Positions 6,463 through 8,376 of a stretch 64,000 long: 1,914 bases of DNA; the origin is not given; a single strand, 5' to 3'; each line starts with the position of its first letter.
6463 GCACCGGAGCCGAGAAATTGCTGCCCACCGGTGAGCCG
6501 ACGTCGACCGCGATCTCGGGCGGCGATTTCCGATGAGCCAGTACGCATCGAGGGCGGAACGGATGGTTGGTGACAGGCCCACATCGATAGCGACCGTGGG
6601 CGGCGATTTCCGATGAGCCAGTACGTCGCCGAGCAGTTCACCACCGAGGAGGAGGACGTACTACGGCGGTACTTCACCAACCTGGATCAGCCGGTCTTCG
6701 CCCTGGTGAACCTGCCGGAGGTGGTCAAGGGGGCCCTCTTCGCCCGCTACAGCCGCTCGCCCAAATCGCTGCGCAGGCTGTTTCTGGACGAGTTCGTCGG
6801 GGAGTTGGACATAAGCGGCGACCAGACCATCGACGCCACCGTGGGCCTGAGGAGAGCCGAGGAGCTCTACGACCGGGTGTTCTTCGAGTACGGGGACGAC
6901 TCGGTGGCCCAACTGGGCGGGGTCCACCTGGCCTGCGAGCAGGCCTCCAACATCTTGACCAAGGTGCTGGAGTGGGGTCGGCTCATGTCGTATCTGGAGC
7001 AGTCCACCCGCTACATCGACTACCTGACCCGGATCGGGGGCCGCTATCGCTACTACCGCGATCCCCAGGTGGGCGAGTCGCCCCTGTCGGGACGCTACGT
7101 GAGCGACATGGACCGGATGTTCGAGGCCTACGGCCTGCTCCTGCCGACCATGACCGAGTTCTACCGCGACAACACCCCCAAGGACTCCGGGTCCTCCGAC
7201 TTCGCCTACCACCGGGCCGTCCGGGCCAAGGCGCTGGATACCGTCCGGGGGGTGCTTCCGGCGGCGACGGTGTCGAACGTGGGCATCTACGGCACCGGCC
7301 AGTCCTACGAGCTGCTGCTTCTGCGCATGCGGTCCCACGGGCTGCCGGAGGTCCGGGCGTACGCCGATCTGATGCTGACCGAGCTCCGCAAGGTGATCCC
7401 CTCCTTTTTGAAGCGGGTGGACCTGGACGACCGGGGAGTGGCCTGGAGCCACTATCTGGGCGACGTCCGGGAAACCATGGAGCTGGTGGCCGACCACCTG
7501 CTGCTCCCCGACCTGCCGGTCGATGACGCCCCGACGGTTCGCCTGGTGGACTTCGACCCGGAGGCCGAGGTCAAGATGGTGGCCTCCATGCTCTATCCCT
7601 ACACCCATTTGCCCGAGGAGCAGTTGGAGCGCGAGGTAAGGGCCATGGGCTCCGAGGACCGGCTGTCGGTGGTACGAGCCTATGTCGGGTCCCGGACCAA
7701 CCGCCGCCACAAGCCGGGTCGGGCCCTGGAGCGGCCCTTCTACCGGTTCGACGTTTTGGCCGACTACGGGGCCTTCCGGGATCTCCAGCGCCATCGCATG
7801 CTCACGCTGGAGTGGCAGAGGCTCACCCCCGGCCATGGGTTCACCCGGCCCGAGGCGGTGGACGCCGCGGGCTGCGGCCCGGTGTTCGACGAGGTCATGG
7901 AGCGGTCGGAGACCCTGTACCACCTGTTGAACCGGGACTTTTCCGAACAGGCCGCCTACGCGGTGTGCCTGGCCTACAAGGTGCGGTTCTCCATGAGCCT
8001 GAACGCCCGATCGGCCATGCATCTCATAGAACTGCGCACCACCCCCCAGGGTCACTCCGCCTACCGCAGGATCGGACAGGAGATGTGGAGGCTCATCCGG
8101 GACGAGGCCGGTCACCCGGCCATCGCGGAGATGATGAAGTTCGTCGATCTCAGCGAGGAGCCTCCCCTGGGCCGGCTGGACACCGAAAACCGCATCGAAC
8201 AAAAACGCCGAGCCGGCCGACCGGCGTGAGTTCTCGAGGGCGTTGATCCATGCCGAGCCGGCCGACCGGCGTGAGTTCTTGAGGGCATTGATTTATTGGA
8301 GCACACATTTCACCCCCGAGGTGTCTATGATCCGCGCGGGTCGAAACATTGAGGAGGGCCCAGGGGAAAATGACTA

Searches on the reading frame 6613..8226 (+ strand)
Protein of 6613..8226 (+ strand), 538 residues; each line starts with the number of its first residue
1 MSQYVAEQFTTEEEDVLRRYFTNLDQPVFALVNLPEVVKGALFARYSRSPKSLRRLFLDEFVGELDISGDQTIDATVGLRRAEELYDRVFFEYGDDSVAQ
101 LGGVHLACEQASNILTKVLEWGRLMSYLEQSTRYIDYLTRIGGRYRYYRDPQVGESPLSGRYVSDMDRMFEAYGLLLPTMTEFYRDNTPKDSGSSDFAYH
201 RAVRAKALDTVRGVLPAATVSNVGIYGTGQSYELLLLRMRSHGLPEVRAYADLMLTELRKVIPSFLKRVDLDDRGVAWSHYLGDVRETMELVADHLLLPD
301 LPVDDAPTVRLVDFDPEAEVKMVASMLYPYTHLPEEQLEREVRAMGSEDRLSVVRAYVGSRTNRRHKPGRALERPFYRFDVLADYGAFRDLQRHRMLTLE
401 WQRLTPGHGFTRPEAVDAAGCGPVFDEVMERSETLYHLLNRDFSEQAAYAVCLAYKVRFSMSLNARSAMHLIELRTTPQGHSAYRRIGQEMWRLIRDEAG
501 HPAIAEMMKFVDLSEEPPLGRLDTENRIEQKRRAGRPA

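Call 60: search_protein_families(library=pfam, proteins=[window:6613-8226:+], max_evalue=0.001)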
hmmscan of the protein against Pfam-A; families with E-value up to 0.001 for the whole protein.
window:6613-8226:+ (538 aa): 1 family
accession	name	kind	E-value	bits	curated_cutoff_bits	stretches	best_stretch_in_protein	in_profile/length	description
PF02511.20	Thy1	-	1.2e-34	120.2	24.8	2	311-498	2-188/191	Thymidylate synthase complementing protein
